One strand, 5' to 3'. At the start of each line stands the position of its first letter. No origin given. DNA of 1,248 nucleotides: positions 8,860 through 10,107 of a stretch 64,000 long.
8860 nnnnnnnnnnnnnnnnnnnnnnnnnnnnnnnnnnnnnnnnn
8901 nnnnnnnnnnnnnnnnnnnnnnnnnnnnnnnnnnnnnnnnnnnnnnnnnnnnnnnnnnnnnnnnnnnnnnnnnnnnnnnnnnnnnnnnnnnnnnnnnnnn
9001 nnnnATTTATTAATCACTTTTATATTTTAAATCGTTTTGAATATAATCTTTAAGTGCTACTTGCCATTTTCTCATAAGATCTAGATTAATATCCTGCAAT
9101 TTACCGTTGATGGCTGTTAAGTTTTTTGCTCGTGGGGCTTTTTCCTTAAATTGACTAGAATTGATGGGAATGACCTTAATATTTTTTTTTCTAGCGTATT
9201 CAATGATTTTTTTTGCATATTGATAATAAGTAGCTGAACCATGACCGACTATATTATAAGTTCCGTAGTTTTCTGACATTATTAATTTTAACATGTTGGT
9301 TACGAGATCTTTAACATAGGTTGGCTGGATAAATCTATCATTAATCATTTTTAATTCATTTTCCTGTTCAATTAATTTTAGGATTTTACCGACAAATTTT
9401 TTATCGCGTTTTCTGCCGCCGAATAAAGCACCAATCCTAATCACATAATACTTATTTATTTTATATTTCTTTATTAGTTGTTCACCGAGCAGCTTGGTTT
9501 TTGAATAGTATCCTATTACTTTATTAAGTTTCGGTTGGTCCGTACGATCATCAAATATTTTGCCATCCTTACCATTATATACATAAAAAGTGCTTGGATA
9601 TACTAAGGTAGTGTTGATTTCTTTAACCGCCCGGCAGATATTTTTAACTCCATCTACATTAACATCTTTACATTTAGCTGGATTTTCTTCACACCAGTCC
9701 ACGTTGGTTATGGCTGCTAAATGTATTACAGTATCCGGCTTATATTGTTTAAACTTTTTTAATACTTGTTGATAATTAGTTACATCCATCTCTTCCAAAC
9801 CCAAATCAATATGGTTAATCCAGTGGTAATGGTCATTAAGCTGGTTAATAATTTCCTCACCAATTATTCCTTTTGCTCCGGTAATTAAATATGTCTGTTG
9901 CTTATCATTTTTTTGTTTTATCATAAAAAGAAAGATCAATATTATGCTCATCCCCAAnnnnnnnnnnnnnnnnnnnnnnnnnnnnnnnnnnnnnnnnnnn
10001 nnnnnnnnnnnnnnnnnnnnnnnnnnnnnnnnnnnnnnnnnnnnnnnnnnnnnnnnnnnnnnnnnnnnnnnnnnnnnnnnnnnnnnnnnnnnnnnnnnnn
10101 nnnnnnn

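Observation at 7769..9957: An E1/ColD-type PLP-dependent 3-dehydrase (His in place of the Schiff-base Lys) paired with an extended RmlD-like reductase points to 3-deoxygenation of a hexose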

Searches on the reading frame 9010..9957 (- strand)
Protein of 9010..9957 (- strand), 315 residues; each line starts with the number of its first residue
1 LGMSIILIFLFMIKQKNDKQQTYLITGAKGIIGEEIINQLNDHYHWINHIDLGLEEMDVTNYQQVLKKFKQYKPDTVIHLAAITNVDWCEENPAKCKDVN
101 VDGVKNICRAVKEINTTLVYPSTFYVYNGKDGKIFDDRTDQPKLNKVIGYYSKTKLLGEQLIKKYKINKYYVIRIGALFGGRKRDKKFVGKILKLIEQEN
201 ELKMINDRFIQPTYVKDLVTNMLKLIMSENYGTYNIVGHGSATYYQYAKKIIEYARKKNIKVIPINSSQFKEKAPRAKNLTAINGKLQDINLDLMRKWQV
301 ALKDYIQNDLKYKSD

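Call 3: search_protein_families(library=pfam, proteins=[window:9010-9957:-])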
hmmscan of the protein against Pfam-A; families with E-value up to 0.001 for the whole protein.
window:9010-9957:- (315 aa): 6 families
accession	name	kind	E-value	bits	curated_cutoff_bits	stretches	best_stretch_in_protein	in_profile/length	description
PF04321.23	RmlD_sub_bind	-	6.4e-61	206.4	27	1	24-308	4-284/287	RmlD substrate binding domain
PF01370.27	Epimerase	-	1.1e-27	97.4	20.9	1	24-236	2-239/240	NAD dependent epimerase/dehydratase family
PF16363.11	GDP_Man_Dehyd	-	3e-14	53.7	27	1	48-256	50-267/332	GDP-mannose 4,6 dehydratase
PF07993.18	NAD_binding_4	-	8.8e-12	45.2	20.1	1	73-180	88-209/258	Male sterility protein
PF02719.21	Polysacc_synt_2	-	1.8e-11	44.3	20.2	1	58-116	62-120/293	Polysaccharide biosynthesis protein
PF01073.25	3Beta_HSD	-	3.1e-10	40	22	1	42-164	39-159/280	3-beta hydroxysteroid dehydrogenase/isomerase family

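Call 4: search_protein_families(library=ncbifam, proteins=[window:9010-9957:-], max_evalue=0.001)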
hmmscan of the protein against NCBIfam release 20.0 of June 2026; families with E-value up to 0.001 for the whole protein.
window:9010-9957:- (315 aa): 18 families
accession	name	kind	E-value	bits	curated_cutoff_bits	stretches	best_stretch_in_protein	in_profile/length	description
TIGR01214.1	rmlD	equivalog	6e-56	189.6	224.05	1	24-308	3-284/285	dTDP-4-dehydrorhamnose reductase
NF007440.0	PRK09987.1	equivalog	4.2e-26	91.9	308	1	58-306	39-290/299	dTDP-4-dehydrorhamnose reductase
TIGR01179.1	galE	equivalog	9.6e-12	44.4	262.3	1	26-168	22-162/332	UDP-glucose 4-epimerase GalE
NF042423.1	oxyalk_red_Shew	equivalog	2.3e-11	43.4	580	1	18-218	6-213/331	2-alkyl-3-oxoalkanoate reductase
TIGR01746.1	Thioester-redct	subfamily_domain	8.4e-11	41.7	213.35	1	50-253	73-279/371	thioester reductase domain-containing protein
TIGR01181.1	dTDP_gluc_dehyt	equivalog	1.1e-10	41.2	365.1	1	51-258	51-264/321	dTDP-glucose 4,6-dehydratase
TIGR02197.1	heptose_epim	equivalog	4.3e-10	39.3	274.6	1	24-266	2-272/316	ADP-glyceromanno-heptose 6-epimerase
TIGR03466.1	HpnA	hypoth_equivalog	7.6e-10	38.2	367.65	1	23-170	3-160/327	hopanoid-associated sugar epimerase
TIGR04180.1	EDH_00030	hypoth_equivalog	5.7e-09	35.5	475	1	47-281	40-280/297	NAD-dependent 4,6-dehydratase LegB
TIGR01777.1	yfcH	hypoth_equivalog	1.9e-07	31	207.35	1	24-180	2-167/292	TIGR01777 family oxidoreductase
NF005539.0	PRK07201.1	equivalog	2.1e-06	26.8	549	0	72-180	76-179/657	SDR family oxidoreductase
NF007582.0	PRK10217.1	equivalog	2.2e-06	27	698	1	53-117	54-118/355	dTDP-glucose 4,6-dehydratase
TIGR03589.1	PseB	equivalog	2.5e-06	26.7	407.75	1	75-113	76-114/324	UDP-N-acetylglucosamine 4,6-dehydratase (inverting)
NF043036.1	ErythonDh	equivalog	3.6e-06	26.4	325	1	55-166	57-164/321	D-erythronate dehydrogenase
TIGR02622.1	CDP_4_6_dhtase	equivalog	5e-06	25.9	278.45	1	56-127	60-133/352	CDP-glucose 4,6-dehydratase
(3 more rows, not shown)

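Call 25: find_homologous_proteins(query=window:9010-9924:-)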
Query window:9010-9924:- (304 aa): 85 proteins with E <= 0.001 among 982 candidates.
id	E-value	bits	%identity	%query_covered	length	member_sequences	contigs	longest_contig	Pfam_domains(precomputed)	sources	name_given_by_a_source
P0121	1.4e-198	676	100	100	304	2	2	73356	PF04321.24,PF16363.12,PF02719.22,PF01073.26,PF07993.19,PF01370.28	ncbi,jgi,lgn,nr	ncbi:NAD(P)-dependent oxidoreductase [Patescibacteria group bacterium]|nr:NAD(P)-dependent oxidoredu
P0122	1.2e-106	375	59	95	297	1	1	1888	PF04321.24,PF16363.12,PF02719.22,PF01073.26,PF07993.19,PF01370.28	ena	-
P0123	1.5e-98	348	55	95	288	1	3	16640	PF04321.24,PF16363.12,PF02719.22,PF01073.26,PF07993.19,PF01370.28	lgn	-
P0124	3.5e-92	327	50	93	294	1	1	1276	PF04321.24,PF16363.12,PF02719.22,PF01073.26,PF07993.19,PF01370.28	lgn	-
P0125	2.0e-88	315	52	82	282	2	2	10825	PF04321.24,PF16363.12,PF02719.22,PF01073.26,PF07993.19,PF01370.28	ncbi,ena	-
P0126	3.2e-88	314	51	94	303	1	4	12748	PF04321.24,PF16363.12,PF02719.22,PF01073.26,PF07993.19,PF01370.28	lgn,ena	-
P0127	4.6e-88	314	49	93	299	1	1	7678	PF04321.24,PF16363.12,PF02719.22,PF01073.26,PF07993.19,PF01370.28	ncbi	-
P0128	5.0e-88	314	51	93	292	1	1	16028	PF04321.24,PF16363.12,PF02719.22,PF01073.26,PF07993.19,PF01370.28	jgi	-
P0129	8.1e-88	313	49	93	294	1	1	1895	PF04321.24,PF16363.12,PF02719.22,PF01073.26,PF07993.19,PF01370.28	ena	-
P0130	3.2e-85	304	49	95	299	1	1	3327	PF04321.24,PF16363.12,PF02719.22,PF01073.26,PF07993.19,PF01370.28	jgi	jgi:dTDP-4-dehydrorhamnose reductase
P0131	7.3e-85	303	51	82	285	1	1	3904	PF04321.24,PF16363.12,PF02719.22,PF01073.26,PF07993.19,PF01370.28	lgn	-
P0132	9.1e-85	303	49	93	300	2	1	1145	PF04321.24,PF16363.12,PF02719.22,PF01073.26,PF07993.19,PF01370.28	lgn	-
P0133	2.7e-84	301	52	82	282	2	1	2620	PF04321.24,PF16363.12,PF02719.22,PF01073.26,PF07993.19,PF01370.28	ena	-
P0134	5.3e-84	300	46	94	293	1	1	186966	PF04321.24,PF16363.12,PF02719.22,PF01073.26,PF07993.19,PF01370.28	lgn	-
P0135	5.7e-84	300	48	93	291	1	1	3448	PF04321.24,PF16363.12,PF02719.22,PF01073.26,PF07993.19,PF01370.28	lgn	-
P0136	5.1e-83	297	47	96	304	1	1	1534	PF04321.24,PF16363.12,PF02719.22,PF01073.26,PF07993.19,PF01370.28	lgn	-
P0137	5.5e-83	297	50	83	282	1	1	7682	PF04321.24,PF16363.12,PF02719.22,PF01073.26,PF07993.19,PF01370.28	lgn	-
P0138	1.1e-82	296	50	83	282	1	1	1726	PF04321.24,PF16363.12,PF02719.22,PF01073.26,PF07993.19,PF01370.28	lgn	-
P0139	8.6e-80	286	47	95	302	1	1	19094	PF04321.24,PF16363.12,PF02719.22,PF01073.26,PF07993.19,PF01370.28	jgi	-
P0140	5.0e-76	274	45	93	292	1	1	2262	PF04321.24,PF16363.12,PF02719.22,PF01073.26,PF07993.19,PF01370.28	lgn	-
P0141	9.6e-75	270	44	93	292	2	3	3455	PF04321.24,PF16363.12,PF02719.22,PF01073.26,PF07993.19,PF01370.28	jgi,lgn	jgi:dTDP-4-dehydrorhamnose reductase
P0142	3.6e-74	268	44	93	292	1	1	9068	PF04321.24,PF16363.12,PF02719.22,PF01073.26,PF07993.19,PF01370.28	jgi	jgi:dTDP-4-dehydrorhamnose reductase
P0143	1.1e-73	266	43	94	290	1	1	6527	PF04321.24,PF16363.12,PF02719.22,PF01073.26,PF07993.19,PF01370.28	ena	-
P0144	4.4e-69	251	48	74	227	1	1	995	PF04321.24,PF01073.26,PF07993.19,PF01370.28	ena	-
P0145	1.0e-52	198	53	58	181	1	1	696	PF04321.24,PF16363.12,PF02719.22,PF01073.26,PF07993.19,PF01370.28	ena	-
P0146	3.3e-52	196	39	94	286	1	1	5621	PF04321.24,PF16363.12,PF02719.22,PF01073.26,PF07993.19,PF01370.28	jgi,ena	-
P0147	1.0e-48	184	36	96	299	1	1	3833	PF04321.24,PF16363.12,PF02719.22,PF01073.26,PF07993.19,PF01370.28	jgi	jgi:dTDP-4-dehydrorhamnose reductase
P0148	1.1e-45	175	34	96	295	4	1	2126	PF04321.24,PF16363.12,PF02719.22,PF01073.26,PF07993.19,PF01370.28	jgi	jgi:dTDP-4-dehydrorhamnose reductase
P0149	1.3e-44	171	34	93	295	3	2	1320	PF04321.24,PF16363.12,PF02719.22,PF01073.26,PF07993.19,PF01370.28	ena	-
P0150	2.0e-41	161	35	96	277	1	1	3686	PF04321.24,PF16363.12,PF02719.22,PF01073.26,PF07993.19,PF01370.28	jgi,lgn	jgi:dTDP-4-dehydrorhamnose reductase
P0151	1.1e-37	148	35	95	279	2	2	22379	PF04321.24,PF16363.12,PF02719.22,PF01073.26,PF07993.19,PF01370.28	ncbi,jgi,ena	ncbi:MAG: NAD(P)-dependent oxidoreductase [Candidatus Paceibacterota bacterium]|jgi:dTDP-4-dehydrorh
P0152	5.5e-37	146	35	94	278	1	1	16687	PF04321.24,PF16363.12,PF02719.22,PF07993.19,PF13460.13,PF01370.28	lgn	-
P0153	2.3e-36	144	35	95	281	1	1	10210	PF04321.24,PF16363.12,PF02719.22,PF01073.26,PF07993.19,PF01370.28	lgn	-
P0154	1.1e-35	142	34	95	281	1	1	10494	PF04321.24,PF16363.12,PF02719.22,PF01073.26,PF07993.19,PF01370.28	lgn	-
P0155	1.8e-35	141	34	95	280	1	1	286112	PF04321.24,PF16363.12,PF02719.22,PF01073.26,PF07993.19,PF01370.28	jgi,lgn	jgi:dTDP-4-dehydrorhamnose reductase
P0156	4.8e-35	140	33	96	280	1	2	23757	PF04321.24,PF16363.12,PF02719.22,PF01370.28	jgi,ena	jgi:dTDP-4-dehydrorhamnose reductase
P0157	3.5e-33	133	33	95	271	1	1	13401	PF04321.24,PF16363.12,PF02719.22,PF01073.26,PF01370.28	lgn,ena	-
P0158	4.5e-33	133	34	97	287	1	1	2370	PF04321.24,PF16363.12,PF02719.22,PF01073.26,PF01370.28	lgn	-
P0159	8.8e-32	129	37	85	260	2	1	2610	PF04321.24,PF16363.12,PF02719.22,PF01073.26,PF07993.19,PF01370.28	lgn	-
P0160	3.7e-19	87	29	94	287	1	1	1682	PF04321.24,PF16363.12,PF02719.22,PF01073.26,PF07993.19,PF01370.28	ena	-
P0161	6.2e-14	70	31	74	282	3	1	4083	PF04321.24,PF16363.12,PF02719.22,PF07993.19,PF01370.28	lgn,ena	-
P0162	1.1e-12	66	27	79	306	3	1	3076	PF04321.24,PF16363.12,PF02719.22,PF01073.26,PF07993.19,PF01370.28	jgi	jgi:UDP-glucose 4-epimerase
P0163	2.4e-12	65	31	79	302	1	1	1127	PF08659.17,PF08032.18,PF04321.24,PF16363.12,PF02719.22,PF05368.20,PF01073.26,PF07993.19,PF13460.13,PF00106.32,PF01370.28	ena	-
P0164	3.6e-12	65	30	70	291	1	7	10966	PF04321.24,PF16363.12,PF02719.22,PF01073.26,PF07993.19,PF01370.28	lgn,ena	-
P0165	3.9e-12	64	30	70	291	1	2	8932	PF04321.24,PF16363.12,PF02719.22,PF01073.26,PF07993.19,PF01370.28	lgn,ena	-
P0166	4.4e-12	64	30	70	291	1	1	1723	PF04321.24,PF16363.12,PF02719.22,PF01073.26,PF07993.19,PF01370.28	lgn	-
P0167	5.0e-12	64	30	70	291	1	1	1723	PF04321.24,PF16363.12,PF02719.22,PF01073.26,PF07993.19,PF01370.28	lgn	-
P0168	5.6e-12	64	31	79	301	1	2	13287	PF08659.17,PF04321.24,PF16363.12,PF02719.22,PF05368.20,PF01073.26,PF07993.19,PF13460.13,PF00106.32,PF01370.28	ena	-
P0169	5.7e-12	64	31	79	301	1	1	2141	PF08659.17,PF04321.24,PF16363.12,PF02719.22,PF05368.20,PF01073.26,PF07993.19,PF13460.13,PF00106.32,PF01370.28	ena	-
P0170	6.7e-12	64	30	79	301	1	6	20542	PF08659.17,PF04321.24,PF16363.12,PF02719.22,PF05368.20,PF01073.26,PF07993.19,PF13460.13,PF00106.32,PF01370.28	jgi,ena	-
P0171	6.8e-12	64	30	79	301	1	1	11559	PF08659.17,PF04321.24,PF16363.12,PF02719.22,PF05368.20,PF01073.26,PF07993.19,PF13460.13,PF00106.32,PF01370.28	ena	-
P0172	8.4e-12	63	31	79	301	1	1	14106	PF08659.17,PF04321.24,PF16363.12,PF02719.22,PF05368.20,PF01073.26,PF07993.19,PF13460.13,PF00106.32,PF01370.28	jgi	-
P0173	1.1e-11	63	30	79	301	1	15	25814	PF08659.17,PF04321.24,PF16363.12,PF02719.22,PF05368.20,PF01073.26,PF07993.19,PF13460.13,PF00106.32,PF01370.28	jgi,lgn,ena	jgi:nucleoside-diphosphate-sugar epimerase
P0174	1.1e-11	63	30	79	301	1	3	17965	PF08659.17,PF04321.24,PF16363.12,PF02719.22,PF05368.20,PF01073.26,PF07993.19,PF13460.13,PF00106.32,PF01370.28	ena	-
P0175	1.5e-11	62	27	85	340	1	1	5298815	PF08659.17,PF04321.24,PF16363.12,PF02719.22,PF01073.26,PF07993.19,PF13460.13,PF01370.28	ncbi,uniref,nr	ncbi:UDP-glucuronate 4-epimerase [Chryseobacterium sp. 52]|uniref:GDP-mannose 4,6-dehydratase n=1 Ta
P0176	2.1e-11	62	29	73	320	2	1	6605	PF08659.17,PF04321.24,PF16363.12,PF02719.22,PF01073.26,PF07993.19,PF00106.32,PF01370.28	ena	-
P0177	2.1e-11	62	29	79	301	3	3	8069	PF08659.17,PF04321.24,PF16363.12,PF02719.22,PF05368.20,PF01073.26,PF07993.19,PF13460.13,PF00106.32,PF01370.28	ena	-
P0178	3.3e-11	61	31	79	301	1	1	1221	PF08659.17,PF08032.18,PF04321.24,PF16363.12,PF02719.22,PF05368.20,PF01073.26,PF07993.19,PF13460.13,PF00106.32,PF01370.28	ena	-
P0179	3.4e-11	61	32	62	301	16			PF08659.17,PF04321.24,PF16363.12,PF02719.22,PF05368.20,PF01073.26,PF07993.19,PF13460.13,PF00106.32,PF01370.28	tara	tara:strand:- start:23 stop:928 length:906 start_codon:yes stop_codon:yes gene_type:complete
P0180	3.5e-11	61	31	79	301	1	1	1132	PF08659.17,PF04321.24,PF16363.12,PF02719.22,PF05368.20,PF01073.26,PF07993.19,PF13460.13,PF00106.32,PF01370.28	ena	-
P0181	4.8e-11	61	30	79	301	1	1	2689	PF08659.17,PF04321.24,PF16363.12,PF02719.22,PF05368.20,PF01073.26,PF07993.19,PF13460.13,PF00106.32,PF01370.28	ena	-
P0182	7.4e-11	60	30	79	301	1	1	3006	PF08659.17,PF04321.24,PF16363.12,PF02719.22,PF05368.20,PF01073.26,PF07993.19,PF13460.13,PF01370.28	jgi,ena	-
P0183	1.3e-10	59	29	79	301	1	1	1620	PF08659.17,PF04321.24,PF16363.12,PF02719.22,PF05368.20,PF01073.26,PF07993.19,PF13460.13,PF00106.32,PF01370.28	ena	-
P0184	4.0e-10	58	28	94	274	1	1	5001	PF04321.24,PF16363.12,PF01370.28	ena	-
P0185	4.6e-10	58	30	79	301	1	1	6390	PF08659.17,PF04321.24,PF16363.12,PF02719.22,PF05368.20,PF01073.26,PF07993.19,PF13460.13,PF00106.32,PF01370.28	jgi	-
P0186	7.1e-10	57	28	79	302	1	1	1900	PF08659.17,PF04321.24,PF16363.12,PF02719.22,PF05368.20,PF01073.26,PF07993.19,PF13460.13,PF00106.32,PF01370.28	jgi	-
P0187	9.8e-10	57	25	76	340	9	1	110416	PF08659.17,PF04321.24,PF16363.12,PF02719.22,PF01073.26,PF07993.19,PF13460.13,PF01370.28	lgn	-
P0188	2.9e-9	55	30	79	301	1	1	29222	PF08659.17,PF04321.24,PF16363.12,PF02719.22,PF05368.20,PF01073.26,PF07993.19,PF13460.13,PF03435.25,PF01370.28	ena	-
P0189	4.1e-9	54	30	79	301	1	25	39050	PF08659.17,PF04321.24,PF16363.12,PF02719.22,PF05368.20,PF01073.26,PF07993.19,PF13460.13,PF03435.25,PF01370.28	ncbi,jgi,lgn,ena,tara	tara:strand:+ start:3707 stop:4612 length:906 start_codon:yes stop_codon:yes gene_type:complete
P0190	5.6e-9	54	30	79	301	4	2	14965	PF08659.17,PF04321.24,PF16363.12,PF02719.22,PF05368.20,PF01073.26,PF07993.19,PF13460.13,PF03435.25,PF01370.28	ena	-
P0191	7.2e-9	54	26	85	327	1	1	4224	PF04321.24,PF16363.12,PF02719.22,PF01073.26,PF07993.19,PF13460.13,PF01370.28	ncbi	-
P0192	8.9e-9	53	29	79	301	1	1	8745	PF08659.17,PF04321.24,PF16363.12,PF02719.22,PF05368.20,PF01073.26,PF07993.19,PF13460.13,PF03435.25,PF01370.28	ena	-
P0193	1.0e-8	53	29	79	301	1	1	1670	PF08659.17,PF04321.24,PF16363.12,PF02719.22,PF01073.26,PF07993.19,PF13460.13,PF01370.28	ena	-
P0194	1.7e-8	52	28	79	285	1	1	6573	PF04321.24,PF16363.12,PF02719.22,PF01073.26,PF07993.19,PF13460.13,PF01370.28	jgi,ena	-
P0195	7.5e-8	50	29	79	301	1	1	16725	PF08659.17,PF04321.24,PF16363.12,PF02719.22,PF01073.26,PF07993.19,PF13460.13,PF00106.32,PF01370.28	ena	-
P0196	8.7e-8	50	26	75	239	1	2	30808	PF04321.24,PF16363.12,PF02719.22,PF01370.28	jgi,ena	-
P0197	1.1e-7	50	29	79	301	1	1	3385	PF08659.17,PF04321.24,PF16363.12,PF02719.22,PF05368.20,PF01073.26,PF07993.19,PF13460.13,PF03435.25,PF01370.28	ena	-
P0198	3.6e-7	48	24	89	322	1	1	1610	PF04321.24,PF16363.12,PF02719.22,PF01073.26,PF07993.19,PF13460.13,PF01370.28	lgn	-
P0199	7.4e-7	47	27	76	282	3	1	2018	PF04321.24,PF16363.12,PF02719.22,PF01073.26,PF07993.19,PF01370.28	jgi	jgi:UDP-glucose 4-epimerase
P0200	4.3e-6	45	26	78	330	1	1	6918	PF08659.17,PF04321.24,PF16363.12,PF02719.22,PF01073.26,PF07993.19,PF13460.13,PF00106.32,PF01370.28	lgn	-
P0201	4.7e-6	44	29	52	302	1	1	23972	PF04321.24,PF16363.12,PF02719.22,PF01073.26,PF07993.19,PF01370.28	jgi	jgi:UDP-glucose 4-epimerase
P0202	6.6e-6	44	33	47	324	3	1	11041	PF04321.24,PF16363.12,PF02719.22,PF05368.20,PF01073.26,PF07993.19,PF13460.13,PF01370.28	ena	-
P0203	1.2e-5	43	26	66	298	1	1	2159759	PF04321.24,PF16363.12,PF02719.22,PF05368.20,PF01073.26,PF07993.19,PF13460.13,PF01370.28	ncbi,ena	-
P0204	2.6e-5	42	33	48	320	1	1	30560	PF04321.24,PF16363.12,PF02719.22,PF01073.26,PF07993.19,PF01370.28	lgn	-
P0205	4.4e-4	38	26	48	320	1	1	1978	PF04321.24,PF16363.12,PF02719.22,PF01073.26,PF07993.19,PF13460.13,PF01370.28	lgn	-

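Call 26: find_encoding_contigs(protein=P0134, flank=10000, max_places=1)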
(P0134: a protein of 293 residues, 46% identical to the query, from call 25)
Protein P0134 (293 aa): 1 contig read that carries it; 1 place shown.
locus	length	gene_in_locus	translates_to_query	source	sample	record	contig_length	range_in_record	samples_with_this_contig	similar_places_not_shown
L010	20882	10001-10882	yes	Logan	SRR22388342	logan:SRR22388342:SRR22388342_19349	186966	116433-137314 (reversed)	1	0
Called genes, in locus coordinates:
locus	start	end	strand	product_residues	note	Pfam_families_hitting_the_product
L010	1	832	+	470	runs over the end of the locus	PF02366:PMT (weak)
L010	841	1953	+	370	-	PF02350:Epimerase_2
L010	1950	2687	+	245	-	PF00535:Glycos_transf_2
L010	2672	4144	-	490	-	PF13231:PMT_2 (weak)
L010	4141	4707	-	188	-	-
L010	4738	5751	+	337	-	PF01408:GFO_IDH_MocA, PF02894:GFO_IDH_MocA_C, PF22725:GFO_IDH_MocA_C3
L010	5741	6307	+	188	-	PF14602:Hexapep_2 (faint), PF25084:LbH_EIF2B, PF00132:Hexapep, PF25087:GMPPB_C (weak), PF00132:Hexapep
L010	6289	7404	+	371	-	PF01041:DegT_DnrJ_EryC1, PF01053:Cys_Met_Meta_PP (weak), PF00266:Aminotran_5 (weak), PF01212:Beta_elim_lyase (weak), PF00155:Aminotran_1_2 (weak)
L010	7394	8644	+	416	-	-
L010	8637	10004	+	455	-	PF13231:PMT_2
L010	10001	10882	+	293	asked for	PF01073:3Beta_HSD, PF01370:Epimerase, PF04321:RmlD_sub_bind, PF02719:Polysacc_synt_2, PF16363:GDP_Man_Dehyd, PF07993:NAD_binding_4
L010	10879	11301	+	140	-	PF05523:FdtA, PF14667:Polysacc_synt_C (weak)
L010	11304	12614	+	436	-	PF01041:DegT_DnrJ_EryC1, PF01053:Cys_Met_Meta_PP (weak)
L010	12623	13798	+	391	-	-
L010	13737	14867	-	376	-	PF00534:Glycos_transf_1, PF13692:Glyco_trans_1_4, PF13524:Glyco_trans_1_2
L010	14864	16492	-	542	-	PF00535:Glycos_transf_2, PF13489:Methyltransf_23, PF08241:Methyltransf_11 (weak), PF08242:Methyltransf_12 (faint), PF13847:Methyltransf_31 (weak)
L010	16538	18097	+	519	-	PF13231:PMT_2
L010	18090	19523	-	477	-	PF20604:DUF6798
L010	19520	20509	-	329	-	PF13524:Glyco_trans_1_2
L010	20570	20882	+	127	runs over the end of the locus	-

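Call 27: find_encoding_contigs(protein=P0123, flank=10000, max_places=2)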
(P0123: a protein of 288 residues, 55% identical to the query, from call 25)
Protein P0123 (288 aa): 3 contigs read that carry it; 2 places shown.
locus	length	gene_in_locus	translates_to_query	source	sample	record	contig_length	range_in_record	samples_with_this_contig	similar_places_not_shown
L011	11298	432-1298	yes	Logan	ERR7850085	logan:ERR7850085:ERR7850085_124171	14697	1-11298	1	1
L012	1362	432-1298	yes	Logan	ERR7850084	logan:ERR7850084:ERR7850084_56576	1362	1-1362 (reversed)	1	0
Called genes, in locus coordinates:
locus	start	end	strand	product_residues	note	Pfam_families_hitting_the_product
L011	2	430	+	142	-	?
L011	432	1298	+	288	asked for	PF01370:Epimerase, PF04321:RmlD_sub_bind, PF16363:GDP_Man_Dehyd, PF01073:3Beta_HSD, PF02719:Polysacc_synt_2, PF07993:NAD_binding_4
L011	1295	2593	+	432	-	PF01041:DegT_DnrJ_EryC1, PF01212:Beta_elim_lyase (weak), PF00266:Aminotran_5 (weak), PF01053:Cys_Met_Meta_PP (weak)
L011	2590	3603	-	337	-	PF13641:Glyco_tranf_2_3, PF00535:Glycos_transf_2, PF13632:Glyco_trans_2_3 (weak)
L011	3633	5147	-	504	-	PF01943:Polysacc_synt, PF13440:Polysacc_synt_3, PF03023:MurJ, PF01554:MatE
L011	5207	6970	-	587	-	-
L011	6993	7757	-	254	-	PF13641:Glyco_tranf_2_3, PF00535:Glycos_transf_2, PF10111:Glyco_tranf_2_2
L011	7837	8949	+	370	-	PF13439:Glyco_transf_4, PF13477:Glyco_trans_4_2 (weak), PF13579:Glyco_trans_4_4, PF00534:Glycos_transf_1, PF13692:Glyco_trans_1_4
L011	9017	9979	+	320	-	PF00535:Glycos_transf_2, PF10111:Glyco_tranf_2_2, PF13641:Glyco_tranf_2_3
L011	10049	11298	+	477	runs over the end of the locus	PF02310:B12-binding, PF04055:Radical_SAM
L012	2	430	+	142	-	?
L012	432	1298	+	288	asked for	PF01370:Epimerase, PF04321:RmlD_sub_bind, PF16363:GDP_Man_Dehyd, PF01073:3Beta_HSD, PF02719:Polysacc_synt_2, PF07993:NAD_binding_4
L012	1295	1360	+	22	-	?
